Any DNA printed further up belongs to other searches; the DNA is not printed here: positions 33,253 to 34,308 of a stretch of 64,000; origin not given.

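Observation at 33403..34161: Trp-rich unknown protein appended to the riboflavin operon with a GTG start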

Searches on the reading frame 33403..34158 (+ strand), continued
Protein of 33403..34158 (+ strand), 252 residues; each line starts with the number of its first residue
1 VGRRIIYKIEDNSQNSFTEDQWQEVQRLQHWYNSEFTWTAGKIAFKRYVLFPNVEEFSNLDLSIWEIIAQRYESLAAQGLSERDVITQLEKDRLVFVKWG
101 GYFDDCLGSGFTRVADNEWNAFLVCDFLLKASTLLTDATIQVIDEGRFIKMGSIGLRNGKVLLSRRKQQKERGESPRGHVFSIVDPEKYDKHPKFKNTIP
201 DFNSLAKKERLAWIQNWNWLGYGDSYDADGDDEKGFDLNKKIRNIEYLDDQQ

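Call 57: search_protein_families(library=pfam, alignment_id=A3, max_evalue=1)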
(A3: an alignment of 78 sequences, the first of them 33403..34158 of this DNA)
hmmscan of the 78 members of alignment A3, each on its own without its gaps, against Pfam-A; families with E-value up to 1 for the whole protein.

A. member 1, window:33403-34158:+ (252 aa): 1 family
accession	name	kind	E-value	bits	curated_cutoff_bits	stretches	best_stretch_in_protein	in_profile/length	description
PF15094.12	DUF4556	-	0.046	14.2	27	1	81-117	4-40/105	Domain of unknown function (DUF4556), Ig-like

B. families by the number of members that match (of 78 scanned): 54 families (the first 25 are shown)
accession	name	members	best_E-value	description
PF15094.12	DUF4556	2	0.044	Domain of unknown function (DUF4556), Ig-like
PF25071.1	DUF7795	1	0.0068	Domain of unknown function (DUF7795)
PF13338.12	AbiEi_4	1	0.0069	Transcriptional regulator, AbiEi antitoxin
PF09187.15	RdDM_RDM1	1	0.007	RNA-directed DNA methylation 1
PF16285.10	DUF4931_N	1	0.0086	Domain of unknown function (DUF4931) N-terminal domain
PF18508.7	zf_C2H2_13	1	0.011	Zinc finger domain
PF22400.1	DUF6980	1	0.011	Domain of unknown function (DUF6980)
PF09036.15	Bcr-Abl_Oligo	1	0.012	Bcr-Abl oncoprotein oligomerisation domain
PF12110.13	Nup96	1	0.014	Nuclear protein 96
PF10212.14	PPP1R21_helical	1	0.015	Protein phosphatase 1 regulatory subunit 21, six-helix bundle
PF13342.12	Toprim_Crpt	1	0.021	C-terminal repeat of topoisomerase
PF09892.16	DUF2119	1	0.025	Uncharacterized protein conserved in archaea (DUF2119)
PF20162.4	Etd1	1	0.03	Septation protein etd1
PF22023.1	Pus10_THUMP_arc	1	0.033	Pus10 THUMP domain, archaeal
PF09179.16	TilS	1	0.035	TilS substrate binding domain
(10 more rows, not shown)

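Call 58: search_protein_families(library=ncbifam, alignment_id=A3, max_evalue=0.1)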
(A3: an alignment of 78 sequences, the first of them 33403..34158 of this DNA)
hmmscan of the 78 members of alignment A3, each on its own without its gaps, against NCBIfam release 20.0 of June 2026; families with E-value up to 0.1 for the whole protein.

A. member 1, window:33403-34158:+ (252 aa): 0 families

B. families by the number of members that match (of 78 scanned): 14 families
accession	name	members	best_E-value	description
NF041508.1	BacL2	1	0.00029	BacL2 family protein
NF049947.1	TonB_dep_PCPU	1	0.0062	TonB-dependent receptor, PCPU motif-type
NF005576.0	PRK07261.1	1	0.0086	DNA topology modulation protein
NF006548.1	PRK09041.1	1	0.023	flagellar motor protein MotB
NF033072.0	NanU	1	0.025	SusD family outer membrane lipoprotein NanU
NF005836.0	PRK07740.1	1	0.026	hypothetical protein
NF003442.0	PRK04976.1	1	0.035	molecular chaperone TorD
NF041120.1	RqcH_arch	1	0.039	ribosome rescue protein RqcH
TIGR03396.1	PC_PLC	1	0.055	phosphocholine-specific phospholipase C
NF006908.0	PRK09400.1-3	1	0.062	preprotein translocase subunit SecE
NF007466.0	PRK10045.1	1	0.067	ACP phosphodiesterase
NF045800.1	FibBindPlpA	1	0.07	fibronectin-binding protein PlpA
NF047866.1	TF_DicD_YjdC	1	0.072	division control transcriptional repressor DicD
TIGR03104.1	trio_amidotrans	1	0.086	N-acetylglutaminylglutamine amidotransferase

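Call 60: find_encoding_contigs(protein=P0127, flank=7000, max_places=3)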
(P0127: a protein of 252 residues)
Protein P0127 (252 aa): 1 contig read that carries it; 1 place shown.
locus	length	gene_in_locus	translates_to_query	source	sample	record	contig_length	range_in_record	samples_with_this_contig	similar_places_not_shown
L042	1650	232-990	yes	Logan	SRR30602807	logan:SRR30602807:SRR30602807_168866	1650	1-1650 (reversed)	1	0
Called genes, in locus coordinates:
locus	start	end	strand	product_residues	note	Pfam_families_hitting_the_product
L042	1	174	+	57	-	?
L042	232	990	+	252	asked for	-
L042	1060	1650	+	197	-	?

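Call 61: find_encoding_contigs(protein=P0124, flank=7000, max_places=3)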
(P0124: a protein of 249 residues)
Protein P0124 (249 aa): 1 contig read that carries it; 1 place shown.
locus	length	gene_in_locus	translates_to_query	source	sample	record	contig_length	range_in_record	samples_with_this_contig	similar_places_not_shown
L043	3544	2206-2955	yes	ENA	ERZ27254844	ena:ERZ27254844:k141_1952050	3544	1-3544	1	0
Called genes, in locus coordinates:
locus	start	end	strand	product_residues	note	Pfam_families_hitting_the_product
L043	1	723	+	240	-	?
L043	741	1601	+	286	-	PF13354:Beta-lactamase2, PF00144:Beta-lactamase (faint)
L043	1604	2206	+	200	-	PF00677:Lum_binding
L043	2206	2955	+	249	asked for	-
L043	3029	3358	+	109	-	PF03840:SecG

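Call 62: search_protein_families(library=pfam, proteins=[L042:1-174:+, L042:1060-1650:+, L043:1-723:+], max_evalue=0.01)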
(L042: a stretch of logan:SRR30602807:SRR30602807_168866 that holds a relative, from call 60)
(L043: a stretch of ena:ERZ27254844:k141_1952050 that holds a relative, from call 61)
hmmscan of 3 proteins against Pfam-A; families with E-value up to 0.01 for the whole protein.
L042:1-174:+ (57 aa): 1 family
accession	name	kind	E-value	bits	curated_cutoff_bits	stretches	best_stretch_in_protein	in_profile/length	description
PF00677.23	Lum_binding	-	1.4e-06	28.7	27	1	6-37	55-86/86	Lumazine binding domain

L042:1060-1650:+ (197 aa): 1 family
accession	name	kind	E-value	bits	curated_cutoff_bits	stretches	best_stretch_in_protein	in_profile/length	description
PF13205.12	Big_5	-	3.2e-20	73.2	23.6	1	61-160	1-105/105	Bacterial Ig-like domain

L043:1-723:+ (240 aa): 1 family
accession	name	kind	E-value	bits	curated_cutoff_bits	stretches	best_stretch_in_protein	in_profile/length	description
PF01872.23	RibD_C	-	6.7e-37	127.7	24.1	1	23-220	1-187/197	RibD C-terminal domain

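Call 63: find_encoding_contigs(protein=P0132, flank=5000, max_places=3)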
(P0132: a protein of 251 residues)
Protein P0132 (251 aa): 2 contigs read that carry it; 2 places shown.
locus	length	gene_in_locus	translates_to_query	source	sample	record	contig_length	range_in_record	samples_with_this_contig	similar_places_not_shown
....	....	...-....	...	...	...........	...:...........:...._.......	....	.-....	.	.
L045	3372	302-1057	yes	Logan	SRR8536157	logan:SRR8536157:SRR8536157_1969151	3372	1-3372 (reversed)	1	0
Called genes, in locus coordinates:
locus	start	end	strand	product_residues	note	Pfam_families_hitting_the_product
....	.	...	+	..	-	?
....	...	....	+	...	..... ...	-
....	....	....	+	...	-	-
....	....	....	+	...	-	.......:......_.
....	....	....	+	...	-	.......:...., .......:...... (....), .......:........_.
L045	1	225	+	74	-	?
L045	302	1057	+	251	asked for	-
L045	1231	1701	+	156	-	-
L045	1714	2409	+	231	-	PF12705:PDDEXK_1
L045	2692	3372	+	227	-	?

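Call 65: find_related_loci(query=A4, collection=metagenome_contigs, flank=5000)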
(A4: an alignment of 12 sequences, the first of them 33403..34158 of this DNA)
Query A4 (252 aa) in metagenome_contigs; peptide patterns used: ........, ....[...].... (x = any residue, [..] = any of these).
209 stretches matched a pattern; 124 encode a relative of the query (tblastn E <= 1e-3); the best 80 are kept; 80 distinct loci.
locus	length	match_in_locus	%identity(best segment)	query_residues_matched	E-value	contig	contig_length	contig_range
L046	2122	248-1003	63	1-249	3e-114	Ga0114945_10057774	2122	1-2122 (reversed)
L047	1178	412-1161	59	1-247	1e-115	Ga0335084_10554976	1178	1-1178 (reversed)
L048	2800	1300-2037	60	1-243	2e-108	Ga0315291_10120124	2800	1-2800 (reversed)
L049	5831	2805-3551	59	1-246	3e-104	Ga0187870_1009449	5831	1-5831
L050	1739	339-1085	59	1-246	7e-111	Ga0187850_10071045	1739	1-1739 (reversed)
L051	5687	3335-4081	59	1-246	4e-104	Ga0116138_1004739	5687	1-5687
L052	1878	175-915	59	1-244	8e-109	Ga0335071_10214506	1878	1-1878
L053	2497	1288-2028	57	1-244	5e-105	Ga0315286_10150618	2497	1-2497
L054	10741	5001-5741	59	1-244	2e-100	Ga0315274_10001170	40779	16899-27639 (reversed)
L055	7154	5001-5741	59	1-244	2e-100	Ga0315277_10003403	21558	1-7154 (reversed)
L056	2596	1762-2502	57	1-244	2e-103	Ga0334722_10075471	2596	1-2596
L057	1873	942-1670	59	5-244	6e-105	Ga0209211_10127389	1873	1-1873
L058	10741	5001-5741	56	1-247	6e-99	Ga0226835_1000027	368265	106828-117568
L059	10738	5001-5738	59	1-243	5e-98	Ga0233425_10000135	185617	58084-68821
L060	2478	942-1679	58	1-243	2e-101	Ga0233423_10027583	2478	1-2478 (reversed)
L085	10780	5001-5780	48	1-252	7e-80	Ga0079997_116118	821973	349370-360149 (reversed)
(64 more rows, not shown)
